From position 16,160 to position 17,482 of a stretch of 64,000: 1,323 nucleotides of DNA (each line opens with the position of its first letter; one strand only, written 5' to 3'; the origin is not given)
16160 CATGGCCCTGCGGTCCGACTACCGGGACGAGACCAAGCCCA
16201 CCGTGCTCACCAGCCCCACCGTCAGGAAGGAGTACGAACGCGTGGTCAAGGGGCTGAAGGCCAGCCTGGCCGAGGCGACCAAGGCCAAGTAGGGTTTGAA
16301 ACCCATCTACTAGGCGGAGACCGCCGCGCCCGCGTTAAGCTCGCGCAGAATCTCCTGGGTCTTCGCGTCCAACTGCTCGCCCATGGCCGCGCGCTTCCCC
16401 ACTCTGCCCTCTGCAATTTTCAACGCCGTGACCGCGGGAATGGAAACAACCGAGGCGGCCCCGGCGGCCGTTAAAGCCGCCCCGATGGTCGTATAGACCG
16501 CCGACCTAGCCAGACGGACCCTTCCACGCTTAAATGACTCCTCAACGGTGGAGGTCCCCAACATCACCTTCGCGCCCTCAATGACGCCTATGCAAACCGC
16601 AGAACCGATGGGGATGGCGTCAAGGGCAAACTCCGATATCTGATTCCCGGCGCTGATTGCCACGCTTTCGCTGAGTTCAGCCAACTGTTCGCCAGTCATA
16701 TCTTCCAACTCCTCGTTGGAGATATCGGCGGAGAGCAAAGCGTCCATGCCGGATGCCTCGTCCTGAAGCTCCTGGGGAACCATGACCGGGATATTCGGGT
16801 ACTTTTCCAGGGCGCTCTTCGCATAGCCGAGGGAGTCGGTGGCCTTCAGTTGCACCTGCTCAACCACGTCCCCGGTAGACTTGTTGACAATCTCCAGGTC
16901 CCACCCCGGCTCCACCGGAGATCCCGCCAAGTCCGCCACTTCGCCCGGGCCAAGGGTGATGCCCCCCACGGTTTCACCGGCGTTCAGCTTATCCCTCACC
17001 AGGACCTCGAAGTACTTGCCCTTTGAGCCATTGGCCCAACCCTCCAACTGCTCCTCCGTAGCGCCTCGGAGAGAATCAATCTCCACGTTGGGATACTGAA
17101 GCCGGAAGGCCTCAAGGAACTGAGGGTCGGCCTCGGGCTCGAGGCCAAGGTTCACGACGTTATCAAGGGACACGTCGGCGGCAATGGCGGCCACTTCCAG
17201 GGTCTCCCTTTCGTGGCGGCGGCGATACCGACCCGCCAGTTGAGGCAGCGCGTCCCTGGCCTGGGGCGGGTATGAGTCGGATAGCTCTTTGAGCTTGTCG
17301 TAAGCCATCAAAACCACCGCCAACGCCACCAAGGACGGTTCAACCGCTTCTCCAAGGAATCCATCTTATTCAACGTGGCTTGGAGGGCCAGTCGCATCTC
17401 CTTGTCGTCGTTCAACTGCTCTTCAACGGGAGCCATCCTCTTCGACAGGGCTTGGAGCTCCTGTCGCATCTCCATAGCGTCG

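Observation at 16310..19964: Four-gene same-strand locus: Dam-class MTase, putative REase, tandem-repeat coiled-coil protein and Mrr-like nuclease-fold protein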

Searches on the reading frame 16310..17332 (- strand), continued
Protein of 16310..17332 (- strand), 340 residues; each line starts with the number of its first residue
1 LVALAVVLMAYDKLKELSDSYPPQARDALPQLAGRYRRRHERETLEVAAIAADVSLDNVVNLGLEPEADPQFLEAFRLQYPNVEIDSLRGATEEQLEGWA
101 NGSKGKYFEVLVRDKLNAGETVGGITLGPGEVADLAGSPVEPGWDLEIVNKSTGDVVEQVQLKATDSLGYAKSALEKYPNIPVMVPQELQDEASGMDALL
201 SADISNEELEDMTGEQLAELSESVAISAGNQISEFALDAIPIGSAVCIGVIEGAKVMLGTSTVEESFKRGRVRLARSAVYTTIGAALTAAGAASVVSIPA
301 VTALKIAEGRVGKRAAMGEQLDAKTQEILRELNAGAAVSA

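Call 87: search_protein_families(library=pfam, proteins=[L028:6805-7998:+, L029:7258-7998:+, L015:7123-7998:+, L043:6748-7998:+, L010:7414-7998:+, L080:13666-15708:-, L080:16908-18332:-, L080:7711-8814:-, L075:6533-8290:+, L004:12637-13929:+], max_evalue=0.01)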
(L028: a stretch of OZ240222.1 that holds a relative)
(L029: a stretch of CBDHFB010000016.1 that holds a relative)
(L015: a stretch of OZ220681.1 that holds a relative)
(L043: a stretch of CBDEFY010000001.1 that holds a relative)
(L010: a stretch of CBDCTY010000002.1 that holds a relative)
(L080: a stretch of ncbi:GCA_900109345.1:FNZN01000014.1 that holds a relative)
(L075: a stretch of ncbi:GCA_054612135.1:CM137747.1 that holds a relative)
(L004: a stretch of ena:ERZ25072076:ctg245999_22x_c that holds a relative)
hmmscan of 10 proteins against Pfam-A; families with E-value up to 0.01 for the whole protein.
L028:6805-7998:+ (398 aa): 2 families
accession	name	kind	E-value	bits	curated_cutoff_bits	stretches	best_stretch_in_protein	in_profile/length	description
PF14470.12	bPH_3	-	5e-06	27.3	23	0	48-95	23-73/95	Bacterial PH domain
PF08614.16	ATG16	-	0.0053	17.4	33.7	1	285-356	80-151/200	Autophagy protein 16 (ATG16)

L029:7258-7998:+ (247 aa): 0 families

L015:7123-7998:+ (292 aa): 2 families
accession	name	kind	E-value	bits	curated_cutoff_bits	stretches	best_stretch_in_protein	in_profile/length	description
PF22084.1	UfSP_MPN_N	-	0.0052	17.3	27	0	46-92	14-59/84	Ufm1 specific protease UfSP N-terminal MPN domain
PF07889.17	DUF1664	-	0.0059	17.1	34.6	0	188-247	57-115/124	Protein of unknown function (DUF1664)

L043:6748-7998:+ (417 aa): 1 family
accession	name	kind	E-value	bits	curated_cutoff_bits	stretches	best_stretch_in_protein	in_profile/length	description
PF14470.12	bPH_3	-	6e-07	30.3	23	0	34-114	18-94/95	Bacterial PH domain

L010:7414-7998:+ (195 aa): 0 families

L080:13666-15708:- (680 aa): 2 families
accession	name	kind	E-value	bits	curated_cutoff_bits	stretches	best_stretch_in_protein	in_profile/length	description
PF13401.12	AAA_22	-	0.003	18.3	27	1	330-428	4-93/130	AAA domain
PF25201.1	nSTAND6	-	0.0062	17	27.7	0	319-368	6-55/148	Novel STAND NTPase 6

L080:16908-18332:- (474 aa): 0 families

L080:7711-8814:- (367 aa): 0 families

L075:6533-8290:+ (586 aa): 10 families
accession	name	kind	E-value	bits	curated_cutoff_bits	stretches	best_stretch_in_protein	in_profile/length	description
PF13424.12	TPR_12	-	2.6e-20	72.8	30.1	2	329-399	5-76/77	Tetratricopeptide repeat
PF13374.12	TPR_10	-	6.3e-10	39.2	27.5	1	368-401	2-35/42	Tetratricopeptide repeat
PF07719.23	TPR_2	-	6.2e-09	35.7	27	0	372-398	5-31/34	Tetratricopeptide repeat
PF17874.7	TPR_MalT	-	9.5e-08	32.1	45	1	287-475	44-230/336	MalT-like TPR region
PF00515.34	TPR_1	-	1.3e-05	25.2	27.8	0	371-397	4-30/34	Tetratricopeptide repeat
PF13181.12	TPR_8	-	1.6e-05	25.1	25.7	0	371-400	4-33/34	Tetratricopeptide repeat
PF13176.12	TPR_7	-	4.7e-05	23.6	27.9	0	371-402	2-33/36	Tetratricopeptide repeat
PF14559.12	TPR_19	-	0.001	19.8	25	0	382-435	5-52/68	Tetratricopeptide repeat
PF24885.1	TPR_NPHP3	-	0.0015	18.4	100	1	301-401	74-174/239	Nephrocystin-3 TPR domain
PF07721.20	TPR_4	-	0.0082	17.1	27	0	411-429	4-22/26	Tetratricopeptide repeat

L004:12637-13929:+ (431 aa): 2 families
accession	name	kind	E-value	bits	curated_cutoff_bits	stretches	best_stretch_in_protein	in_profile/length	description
PF18870.6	HEPN_RES_NTD1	-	5.4e-25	88.7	27.4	1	38-166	2-128/131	HEPN/RES N-terminal domain 1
PF08808.17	RES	-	6.4e-16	59.2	23.2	1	229-378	20-144/157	RES domain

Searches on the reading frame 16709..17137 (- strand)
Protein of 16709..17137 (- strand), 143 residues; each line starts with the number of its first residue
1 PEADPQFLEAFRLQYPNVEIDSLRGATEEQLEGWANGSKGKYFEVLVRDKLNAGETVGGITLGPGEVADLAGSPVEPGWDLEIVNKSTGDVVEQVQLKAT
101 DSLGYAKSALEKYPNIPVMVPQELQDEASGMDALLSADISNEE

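Call 47: predict_structure(alignment_id=A5)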
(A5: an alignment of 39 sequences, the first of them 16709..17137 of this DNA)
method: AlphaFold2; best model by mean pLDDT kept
length: 143 residues; sequences in the alignment: 39
mean_pLDDT: 95.7   pTM: 0.89
mean pLDDT of the five models: 95.7, 95.3, 95.2, 94.2, 93.8
residues with pLDDT >= 90: 134; 70-90: 8; 50-70: 1; < 50: 0
segments of 3 or more residues with pLDDT < 50: none
pLDDT, mean of each block of 10 residues (from residue 1): 89 95 95 95 98 98 98 93 98 97 97 98 96 96 85
secondary structure, 60 per line:
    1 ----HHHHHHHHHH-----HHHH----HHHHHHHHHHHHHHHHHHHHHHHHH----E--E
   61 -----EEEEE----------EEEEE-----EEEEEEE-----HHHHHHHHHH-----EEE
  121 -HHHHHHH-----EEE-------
elements in order: H5-14 H20-23 H28-52 E66-70 E81-85 E91-97 H103-112 E118-120 H122-128 E134-136

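Call 52: fold_search(model_id=the predicted structure, library=pdb)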
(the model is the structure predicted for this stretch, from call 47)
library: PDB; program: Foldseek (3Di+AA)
matches with E <= 10: 210; with E <= 0.001: 0
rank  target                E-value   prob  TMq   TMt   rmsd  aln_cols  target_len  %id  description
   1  9ibq_A                1.4e-01  0.21  0.31  0.18  13.6       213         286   14  Structure of BstEII with DNA substrate (released 2026-03-04)
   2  8u3k_A                4.3e-01  0.20  0.27  0.05   5.3        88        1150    8  DdmDE handover complex (released 2024-07-10)
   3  8u0u_A                5.2e-01  0.28  0.28  0.05   5.3        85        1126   12  DdmD dimer in complex with ssDNA (released 2024-07-10)
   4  2gb7_B                5.6e-01  0.23  0.40  0.22  11.6       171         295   12  Metal-depleted Ecl18kI in complex with uncleaved, modified DNA (released 2006-06-20)
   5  5xns_A                6.7e-01  0.06  0.21  0.11  13.1       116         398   17  Crystal structure of the Smc head domain with an extended coiled coil bound to the C-terminal domain of ScpA derived f (released 2017-08-02)
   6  3oym_A                6.7e-01  0.05  0.19  0.10  19.9       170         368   19  Crystal structure of the PFV N224H mutant intasome bound to manganese (released 2010-11-17)
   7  3ijm_B                8.2e-01  0.20  0.25  0.24   4.8        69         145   12  The structure of a restriction endonuclease-like fold superfamily protein from Spirosoma linguale. (released 2009-09-22)
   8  5cxb_A                8.2e-01  0.12  0.13  0.04   9.7        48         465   19  Structure of Ytm1 bound to the C-terminal domain of Erb1 in P21 21 2 space group (released 2015-11-04)
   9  8j3i                  8.2e-01  0.06  0.20  0.10  12.1       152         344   12  Crystal structure of (S)-scoulerine 9-O-methyltransferase from Coptis chinensis (released 2024-10-23)
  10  7esz_C                1.4e+00  0.08  0.25  0.07   9.4       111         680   14  Crystal structure of the complex formed by Wolbachia cytoplasmic incompatibility factors CinA and CinB with Mn2+ from  (released 2021-11-10)
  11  3l2q_A                1.4e+00  0.02  0.15  0.09  20.1       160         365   19  Crystal structure of the Prototype Foamy Virus (PFV) intasome in apo form (released 2010-02-09)
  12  2gb7_C                1.7e+00  0.11  0.37  0.21  12.2       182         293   10  Metal-depleted Ecl18kI in complex with uncleaved, modified DNA (released 2006-06-20)
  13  5tcb                  1.8e+00  0.02  0.19  0.14  15.5       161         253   18  Structure of the glycoside hydrolase domain of PelA from Pseudomonas aeruginosa (released 2017-09-20)
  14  1m6y_B                2.0e+00  0.30  0.26  0.15   3.6        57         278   16  Crystal Structure Analysis of TM0872, a Putative SAM-dependent Methyltransferase, Complexed with SAH (released 2003-01-28)
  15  9cnx_B                2.0e+00  0.20  0.18  0.08   5.0        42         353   14  CryoEM structure of BAM in complex with the PTB1 closed-state inhibitor (in DDM detergent) (released 2024-12-25)
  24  3ijm_A                2.6e+00  0.11  0.22  0.22   4.1        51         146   12  The structure of a restriction endonuclease-like fold superfamily protein from Spirosoma linguale. (released 2009-09-22)
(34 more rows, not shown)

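Call 81: fold_search(model_id=the predicted structure, library=viral)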
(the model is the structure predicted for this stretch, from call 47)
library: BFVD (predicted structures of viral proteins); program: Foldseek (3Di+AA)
matches with E <= 10: 277; with E <= 0.001: 0
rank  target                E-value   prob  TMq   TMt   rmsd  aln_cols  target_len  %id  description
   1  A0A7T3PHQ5            1.0e-01  0.94  0.29  0.40   2.8        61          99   18  (no name in the UniProt tables at hand)
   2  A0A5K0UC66            1.1e-01  0.54  0.34  0.11  11.2       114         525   15  Uncharacterized protein [Yasminevirus sp. GU-2018]
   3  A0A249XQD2            1.3e-01  0.33  0.29  0.33  11.2       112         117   20  Nuclease [Brevibacterium phage LuckyBarnes]
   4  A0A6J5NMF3            1.3e-01  0.21  0.25  0.21   7.1       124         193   15  Uncharacterized protein [uncultured Caudovirales phage]
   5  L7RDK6                1.3e-01  0.20  0.26  0.23  15.8       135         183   12  Uncharacterized protein [Acanthamoeba polyphaga moumouvirus]
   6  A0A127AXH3            1.4e-01  0.28  0.23  0.12   8.2        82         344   18  Putative exonuclease [Bacillus phage SP-15]
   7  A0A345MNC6            1.6e-01  0.23  0.32  0.10   9.6       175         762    8  (no name in the UniProt tables at hand)
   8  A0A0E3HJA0            1.9e-01  0.25  0.34  0.27   7.4       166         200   12  Restriction endonuclease [Synechococcus phage ACG-2014f]
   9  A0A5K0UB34            2.7e-01  0.21  0.25  0.09  10.4       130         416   14  Uncharacterized protein [Yasminevirus sp. GU-2018]
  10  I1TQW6                4.6e-01  0.08  0.24  0.16  12.0       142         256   11  (no name in the UniProt tables at hand)
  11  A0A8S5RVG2            5.2e-01  0.09  0.25  0.21  10.0       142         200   10  PD-(D/E)XK nuclease superfamily protein [Siphoviridae sp. ctHip2]
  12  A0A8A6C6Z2            5.2e-01  0.08  0.19  0.20  15.6       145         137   10  (no name in the UniProt tables at hand)
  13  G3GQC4                5.9e-01  0.38  0.21  0.07   3.3        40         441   25  (no name in the UniProt tables at hand)
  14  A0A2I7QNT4            5.9e-01  0.14  0.20  0.27  16.6       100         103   15  (no name in the UniProt tables at hand)
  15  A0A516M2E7            6.3e-01  0.35  0.32  0.28   9.0        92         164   15  (no name in the UniProt tables at hand)
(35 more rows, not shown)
